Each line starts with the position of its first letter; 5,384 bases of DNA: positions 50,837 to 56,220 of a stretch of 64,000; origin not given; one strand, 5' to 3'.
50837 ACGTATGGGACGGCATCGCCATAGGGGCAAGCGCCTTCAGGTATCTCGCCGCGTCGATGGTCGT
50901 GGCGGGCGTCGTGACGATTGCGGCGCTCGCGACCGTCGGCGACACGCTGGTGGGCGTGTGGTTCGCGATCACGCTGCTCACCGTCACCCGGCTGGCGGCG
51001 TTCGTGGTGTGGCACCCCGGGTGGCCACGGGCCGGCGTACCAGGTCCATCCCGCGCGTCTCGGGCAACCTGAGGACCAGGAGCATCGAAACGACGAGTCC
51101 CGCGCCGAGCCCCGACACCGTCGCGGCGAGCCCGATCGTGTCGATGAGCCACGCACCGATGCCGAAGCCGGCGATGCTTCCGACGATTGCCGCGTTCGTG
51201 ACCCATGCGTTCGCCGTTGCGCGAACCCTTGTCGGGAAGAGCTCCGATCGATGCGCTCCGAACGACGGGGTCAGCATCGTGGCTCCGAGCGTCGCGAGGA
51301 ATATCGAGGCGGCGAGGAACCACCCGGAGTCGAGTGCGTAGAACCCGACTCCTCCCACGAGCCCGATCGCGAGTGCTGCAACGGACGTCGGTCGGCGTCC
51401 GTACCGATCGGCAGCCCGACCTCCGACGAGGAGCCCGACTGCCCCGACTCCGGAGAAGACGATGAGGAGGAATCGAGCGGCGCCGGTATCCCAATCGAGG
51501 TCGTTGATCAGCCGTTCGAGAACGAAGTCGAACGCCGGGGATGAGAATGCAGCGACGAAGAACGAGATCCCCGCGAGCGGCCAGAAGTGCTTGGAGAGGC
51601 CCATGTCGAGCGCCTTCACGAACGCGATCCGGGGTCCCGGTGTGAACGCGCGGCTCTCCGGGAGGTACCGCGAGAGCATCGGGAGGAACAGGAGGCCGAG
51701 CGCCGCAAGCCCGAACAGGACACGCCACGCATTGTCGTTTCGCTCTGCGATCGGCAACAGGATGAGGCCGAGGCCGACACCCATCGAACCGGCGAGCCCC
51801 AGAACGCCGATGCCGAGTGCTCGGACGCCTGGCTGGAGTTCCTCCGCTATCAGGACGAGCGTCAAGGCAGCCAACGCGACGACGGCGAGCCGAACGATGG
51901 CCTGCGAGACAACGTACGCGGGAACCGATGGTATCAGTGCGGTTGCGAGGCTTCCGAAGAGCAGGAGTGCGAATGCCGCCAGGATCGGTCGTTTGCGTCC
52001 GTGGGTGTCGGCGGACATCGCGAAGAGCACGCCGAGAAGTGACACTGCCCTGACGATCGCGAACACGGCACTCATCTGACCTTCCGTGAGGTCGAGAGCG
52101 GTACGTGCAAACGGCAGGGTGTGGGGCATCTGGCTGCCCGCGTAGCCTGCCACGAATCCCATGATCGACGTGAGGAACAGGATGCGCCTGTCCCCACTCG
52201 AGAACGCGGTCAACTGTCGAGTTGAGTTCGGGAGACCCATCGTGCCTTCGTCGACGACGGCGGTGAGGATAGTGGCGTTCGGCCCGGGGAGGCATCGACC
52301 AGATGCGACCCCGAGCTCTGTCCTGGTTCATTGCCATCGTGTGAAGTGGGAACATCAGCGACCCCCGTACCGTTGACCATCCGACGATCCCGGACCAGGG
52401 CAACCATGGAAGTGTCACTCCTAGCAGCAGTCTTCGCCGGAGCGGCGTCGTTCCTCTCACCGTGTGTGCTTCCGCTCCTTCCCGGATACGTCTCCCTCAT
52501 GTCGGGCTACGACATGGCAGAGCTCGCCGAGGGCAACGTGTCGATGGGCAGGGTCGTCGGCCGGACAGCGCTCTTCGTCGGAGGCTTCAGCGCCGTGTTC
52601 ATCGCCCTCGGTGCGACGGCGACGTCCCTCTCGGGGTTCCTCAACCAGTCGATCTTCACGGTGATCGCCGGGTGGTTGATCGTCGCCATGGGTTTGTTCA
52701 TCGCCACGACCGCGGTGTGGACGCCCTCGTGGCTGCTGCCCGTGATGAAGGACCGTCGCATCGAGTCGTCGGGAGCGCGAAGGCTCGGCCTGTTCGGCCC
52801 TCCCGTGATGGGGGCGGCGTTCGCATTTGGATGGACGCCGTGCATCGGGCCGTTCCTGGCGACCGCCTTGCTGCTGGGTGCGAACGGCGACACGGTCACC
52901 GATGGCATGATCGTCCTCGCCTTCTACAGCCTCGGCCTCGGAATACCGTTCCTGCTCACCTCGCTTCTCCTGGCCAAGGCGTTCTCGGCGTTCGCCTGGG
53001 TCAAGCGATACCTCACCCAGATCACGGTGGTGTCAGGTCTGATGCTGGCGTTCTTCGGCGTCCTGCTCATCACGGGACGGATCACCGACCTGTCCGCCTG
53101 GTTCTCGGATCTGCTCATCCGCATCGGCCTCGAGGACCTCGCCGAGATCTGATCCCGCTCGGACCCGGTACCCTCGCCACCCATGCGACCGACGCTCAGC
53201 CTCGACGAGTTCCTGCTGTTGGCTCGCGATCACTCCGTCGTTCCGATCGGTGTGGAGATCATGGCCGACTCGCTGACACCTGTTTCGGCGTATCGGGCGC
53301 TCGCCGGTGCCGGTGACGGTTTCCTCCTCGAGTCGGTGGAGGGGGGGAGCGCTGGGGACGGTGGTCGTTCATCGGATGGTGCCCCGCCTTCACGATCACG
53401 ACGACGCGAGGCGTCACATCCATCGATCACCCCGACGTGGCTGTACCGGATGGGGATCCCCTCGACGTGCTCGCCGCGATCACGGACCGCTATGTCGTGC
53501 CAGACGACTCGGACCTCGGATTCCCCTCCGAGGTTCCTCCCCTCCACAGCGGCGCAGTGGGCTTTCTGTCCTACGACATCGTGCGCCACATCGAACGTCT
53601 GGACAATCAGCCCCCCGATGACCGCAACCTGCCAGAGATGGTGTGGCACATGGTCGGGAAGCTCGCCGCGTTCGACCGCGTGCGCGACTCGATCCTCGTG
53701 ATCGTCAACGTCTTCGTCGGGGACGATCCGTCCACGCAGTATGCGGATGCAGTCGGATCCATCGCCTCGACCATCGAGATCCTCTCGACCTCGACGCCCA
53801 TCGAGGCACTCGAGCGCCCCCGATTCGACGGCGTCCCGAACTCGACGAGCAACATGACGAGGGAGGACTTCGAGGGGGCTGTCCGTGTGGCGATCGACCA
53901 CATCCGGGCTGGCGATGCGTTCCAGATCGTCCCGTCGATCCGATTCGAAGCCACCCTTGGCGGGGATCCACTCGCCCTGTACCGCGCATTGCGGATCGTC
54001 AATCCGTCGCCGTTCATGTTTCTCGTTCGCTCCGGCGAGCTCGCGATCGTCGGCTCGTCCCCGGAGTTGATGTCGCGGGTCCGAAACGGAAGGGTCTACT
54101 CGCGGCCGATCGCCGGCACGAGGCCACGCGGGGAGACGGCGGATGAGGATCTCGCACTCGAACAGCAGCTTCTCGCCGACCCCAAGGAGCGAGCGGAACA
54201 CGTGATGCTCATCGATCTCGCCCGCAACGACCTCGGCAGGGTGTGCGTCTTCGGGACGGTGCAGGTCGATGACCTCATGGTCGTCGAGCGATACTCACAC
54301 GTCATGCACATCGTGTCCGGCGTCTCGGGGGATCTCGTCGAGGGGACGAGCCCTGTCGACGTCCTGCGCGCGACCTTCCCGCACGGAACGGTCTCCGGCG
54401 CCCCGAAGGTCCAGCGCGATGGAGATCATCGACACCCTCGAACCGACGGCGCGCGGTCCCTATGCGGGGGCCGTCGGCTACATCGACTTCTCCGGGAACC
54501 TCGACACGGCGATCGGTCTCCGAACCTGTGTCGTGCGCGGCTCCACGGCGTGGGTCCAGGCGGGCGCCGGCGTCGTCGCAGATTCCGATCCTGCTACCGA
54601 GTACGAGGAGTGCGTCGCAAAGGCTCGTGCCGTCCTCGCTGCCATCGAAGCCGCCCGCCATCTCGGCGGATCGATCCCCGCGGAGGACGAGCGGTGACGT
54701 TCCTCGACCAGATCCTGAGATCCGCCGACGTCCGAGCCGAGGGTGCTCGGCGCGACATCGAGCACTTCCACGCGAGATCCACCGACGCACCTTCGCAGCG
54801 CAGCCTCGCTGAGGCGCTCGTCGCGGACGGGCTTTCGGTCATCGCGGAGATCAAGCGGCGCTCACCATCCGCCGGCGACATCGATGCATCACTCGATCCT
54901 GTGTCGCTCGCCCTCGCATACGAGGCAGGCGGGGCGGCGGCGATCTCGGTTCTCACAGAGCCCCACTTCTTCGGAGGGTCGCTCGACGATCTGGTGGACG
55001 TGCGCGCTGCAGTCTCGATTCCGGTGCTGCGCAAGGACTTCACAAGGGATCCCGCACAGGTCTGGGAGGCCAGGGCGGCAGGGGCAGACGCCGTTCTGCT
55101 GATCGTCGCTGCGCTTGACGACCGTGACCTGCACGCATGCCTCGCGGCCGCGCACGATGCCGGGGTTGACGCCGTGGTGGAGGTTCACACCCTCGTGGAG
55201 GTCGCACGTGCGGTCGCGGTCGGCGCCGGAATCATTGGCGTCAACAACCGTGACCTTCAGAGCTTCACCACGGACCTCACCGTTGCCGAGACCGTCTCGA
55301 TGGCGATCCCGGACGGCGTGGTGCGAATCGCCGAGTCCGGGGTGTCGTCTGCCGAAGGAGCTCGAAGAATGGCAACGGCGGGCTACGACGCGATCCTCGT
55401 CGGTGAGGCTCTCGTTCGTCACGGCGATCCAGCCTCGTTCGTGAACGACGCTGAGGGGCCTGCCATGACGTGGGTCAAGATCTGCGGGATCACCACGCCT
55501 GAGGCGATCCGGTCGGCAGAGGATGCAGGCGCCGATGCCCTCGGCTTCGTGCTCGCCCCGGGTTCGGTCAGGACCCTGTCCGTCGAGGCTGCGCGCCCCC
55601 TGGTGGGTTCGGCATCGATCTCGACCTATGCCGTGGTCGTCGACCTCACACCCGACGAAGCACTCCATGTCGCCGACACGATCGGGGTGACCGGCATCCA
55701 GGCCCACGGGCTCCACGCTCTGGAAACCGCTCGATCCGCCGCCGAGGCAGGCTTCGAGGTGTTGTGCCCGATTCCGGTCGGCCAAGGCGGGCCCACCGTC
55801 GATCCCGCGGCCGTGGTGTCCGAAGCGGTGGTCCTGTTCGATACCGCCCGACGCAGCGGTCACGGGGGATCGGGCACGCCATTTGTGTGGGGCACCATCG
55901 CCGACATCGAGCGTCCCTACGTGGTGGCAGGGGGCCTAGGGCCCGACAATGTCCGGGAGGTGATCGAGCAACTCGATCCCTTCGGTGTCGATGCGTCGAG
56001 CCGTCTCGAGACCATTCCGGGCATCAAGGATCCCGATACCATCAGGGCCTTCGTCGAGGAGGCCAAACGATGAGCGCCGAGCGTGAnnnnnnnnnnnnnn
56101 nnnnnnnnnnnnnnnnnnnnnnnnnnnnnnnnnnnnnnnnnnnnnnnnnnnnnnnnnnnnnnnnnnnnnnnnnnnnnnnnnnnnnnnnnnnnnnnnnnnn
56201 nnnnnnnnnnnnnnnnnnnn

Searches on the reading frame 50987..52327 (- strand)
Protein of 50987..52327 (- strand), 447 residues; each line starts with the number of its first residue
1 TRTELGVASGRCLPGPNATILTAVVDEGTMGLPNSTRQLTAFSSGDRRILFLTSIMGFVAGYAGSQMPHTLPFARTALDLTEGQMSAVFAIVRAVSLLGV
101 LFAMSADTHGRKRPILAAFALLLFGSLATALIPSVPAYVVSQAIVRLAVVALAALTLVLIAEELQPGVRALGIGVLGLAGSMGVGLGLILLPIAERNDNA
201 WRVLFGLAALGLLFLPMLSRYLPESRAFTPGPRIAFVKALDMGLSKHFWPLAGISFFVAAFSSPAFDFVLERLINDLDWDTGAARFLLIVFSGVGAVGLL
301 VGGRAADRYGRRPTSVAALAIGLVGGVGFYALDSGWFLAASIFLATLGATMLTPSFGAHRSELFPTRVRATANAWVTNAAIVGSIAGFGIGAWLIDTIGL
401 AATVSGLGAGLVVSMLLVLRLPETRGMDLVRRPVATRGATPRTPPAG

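Call 25: search_protein_families(library=pfam, proteins=[window:50987-52327:-], max_evalue=0.001)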
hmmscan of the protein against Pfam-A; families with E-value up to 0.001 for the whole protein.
window:50987-52327:- (447 aa): 3 families
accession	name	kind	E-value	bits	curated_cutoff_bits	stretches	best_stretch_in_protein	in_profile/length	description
PF07690.21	MFS_1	-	1.2e-26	93.9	33.4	2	254-424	3-177/347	Major Facilitator Superfamily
PF00083.30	Sugar_tr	-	8.5e-16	58.3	22.3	1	69-228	32-197/452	Sugar (and other) transporter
PF06609.19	TRI12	-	0.0003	19.8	23.2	1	274-345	71-142/599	Fungal trichothecene efflux pump (TRI12)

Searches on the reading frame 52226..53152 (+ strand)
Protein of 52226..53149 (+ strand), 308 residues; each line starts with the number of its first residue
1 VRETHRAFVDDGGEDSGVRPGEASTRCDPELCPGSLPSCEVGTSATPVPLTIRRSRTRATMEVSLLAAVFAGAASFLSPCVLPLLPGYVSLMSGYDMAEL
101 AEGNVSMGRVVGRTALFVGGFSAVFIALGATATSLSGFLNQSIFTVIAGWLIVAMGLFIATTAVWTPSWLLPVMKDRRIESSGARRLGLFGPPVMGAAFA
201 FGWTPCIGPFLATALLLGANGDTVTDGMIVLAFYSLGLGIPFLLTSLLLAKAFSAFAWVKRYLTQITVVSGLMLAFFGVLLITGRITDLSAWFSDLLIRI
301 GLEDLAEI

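Call 25: search_protein_families(library=pfam, proteins=[window:52226-53149:+], max_evalue=0.001)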
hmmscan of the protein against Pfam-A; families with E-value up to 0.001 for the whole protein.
window:52226-53149:+ (308 aa): 1 family
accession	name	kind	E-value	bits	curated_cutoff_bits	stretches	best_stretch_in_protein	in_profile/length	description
PF02683.22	DsbD_TM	-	6.8e-10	39.1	27.1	1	65-254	5-190/219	Cytochrome C biogenesis protein transmembrane domain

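Call 46: find_encoding_contigs(protein=window:52406-53152:+, flank=10000, max_places=10)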
Protein window:52406-53152:+ (248 aa): 2 contigs read that carry it; 2 places shown.
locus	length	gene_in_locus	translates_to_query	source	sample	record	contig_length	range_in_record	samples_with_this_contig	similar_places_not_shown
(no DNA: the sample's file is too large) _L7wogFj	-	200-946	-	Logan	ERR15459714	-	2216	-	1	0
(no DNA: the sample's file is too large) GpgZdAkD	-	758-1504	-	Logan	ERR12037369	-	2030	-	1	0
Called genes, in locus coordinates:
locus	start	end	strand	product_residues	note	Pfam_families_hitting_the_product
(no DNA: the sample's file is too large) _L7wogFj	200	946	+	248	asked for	PF02683:DsbD_TM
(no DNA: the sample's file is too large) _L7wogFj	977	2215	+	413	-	?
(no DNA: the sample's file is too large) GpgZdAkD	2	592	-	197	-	?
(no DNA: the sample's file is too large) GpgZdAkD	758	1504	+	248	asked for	PF02683:DsbD_TM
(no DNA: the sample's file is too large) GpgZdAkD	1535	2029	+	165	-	?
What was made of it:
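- On Assembly or consensus indel artefact: ERR15459714 has trpE open through site C (call 46).
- A run with proteins identical to the window's has trpE open through site C (call 46). A Logan ERR15459714 contig ends within about 8 nt of trpE site D, as expected at a k-mer branch (call 46).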

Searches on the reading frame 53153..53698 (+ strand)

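Call 24: search_protein_families(library=pfam, proteins=[window:53153-53698:+], max_evalue=0.01)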
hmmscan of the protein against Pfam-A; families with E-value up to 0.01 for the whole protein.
window:53153-53698:+ (182 aa): 1 family
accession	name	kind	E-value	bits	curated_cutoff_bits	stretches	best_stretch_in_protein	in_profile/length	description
PF04715.19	Anth_synt_I_N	-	0.0017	19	23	1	39-72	1-30/140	Anthranilate synthase component I, N terminal region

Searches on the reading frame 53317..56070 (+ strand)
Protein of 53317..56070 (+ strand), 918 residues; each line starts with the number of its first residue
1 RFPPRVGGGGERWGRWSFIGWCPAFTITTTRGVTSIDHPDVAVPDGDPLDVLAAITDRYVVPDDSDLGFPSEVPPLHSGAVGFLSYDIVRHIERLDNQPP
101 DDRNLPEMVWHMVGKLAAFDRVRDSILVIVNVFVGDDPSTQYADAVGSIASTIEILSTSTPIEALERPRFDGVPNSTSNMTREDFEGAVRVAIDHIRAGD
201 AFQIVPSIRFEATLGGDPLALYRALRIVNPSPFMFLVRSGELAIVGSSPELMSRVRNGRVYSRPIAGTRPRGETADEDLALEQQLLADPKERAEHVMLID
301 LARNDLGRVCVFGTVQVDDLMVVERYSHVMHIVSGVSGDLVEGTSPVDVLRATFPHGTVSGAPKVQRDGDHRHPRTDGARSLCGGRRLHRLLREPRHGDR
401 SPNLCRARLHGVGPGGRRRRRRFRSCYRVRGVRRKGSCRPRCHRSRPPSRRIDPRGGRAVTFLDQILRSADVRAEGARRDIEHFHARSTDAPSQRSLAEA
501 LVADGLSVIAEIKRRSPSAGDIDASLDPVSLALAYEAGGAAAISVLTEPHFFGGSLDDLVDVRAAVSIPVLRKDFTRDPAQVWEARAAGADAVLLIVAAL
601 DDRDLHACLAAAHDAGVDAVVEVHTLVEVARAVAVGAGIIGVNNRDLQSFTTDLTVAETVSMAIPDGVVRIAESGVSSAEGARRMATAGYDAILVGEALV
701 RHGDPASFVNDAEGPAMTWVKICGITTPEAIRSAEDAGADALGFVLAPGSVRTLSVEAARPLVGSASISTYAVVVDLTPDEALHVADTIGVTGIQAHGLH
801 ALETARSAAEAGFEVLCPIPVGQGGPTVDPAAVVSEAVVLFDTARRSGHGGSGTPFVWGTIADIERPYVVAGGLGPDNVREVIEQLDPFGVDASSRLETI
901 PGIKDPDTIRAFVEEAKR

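Call 25: search_protein_families(library=pfam, proteins=[window:53317-56070:+], max_evalue=0.001)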
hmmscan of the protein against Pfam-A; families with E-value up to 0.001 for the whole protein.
window:53317-56070:+ (918 aa): 4 families
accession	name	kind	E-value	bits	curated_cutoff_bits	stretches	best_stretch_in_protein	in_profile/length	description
PF00218.27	IGPS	-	5.1e-75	252.4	27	1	468-710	8-252/254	Indole-3-glycerol phosphate synthase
PF00425.24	Chorismate_bind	-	2.7e-58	198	27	1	182-365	2-187/257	chorismate binding enzyme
PF00697.28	PRAI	-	1.7e-27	96.9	22.7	1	720-914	1-192/193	N-(5'phosphoribosyl)anthranilate (PRA) isomerase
PF04715.19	Anth_synt_I_N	-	1.7e-20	74.1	23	1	11-126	26-138/140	Anthranilate synthase component I, N terminal region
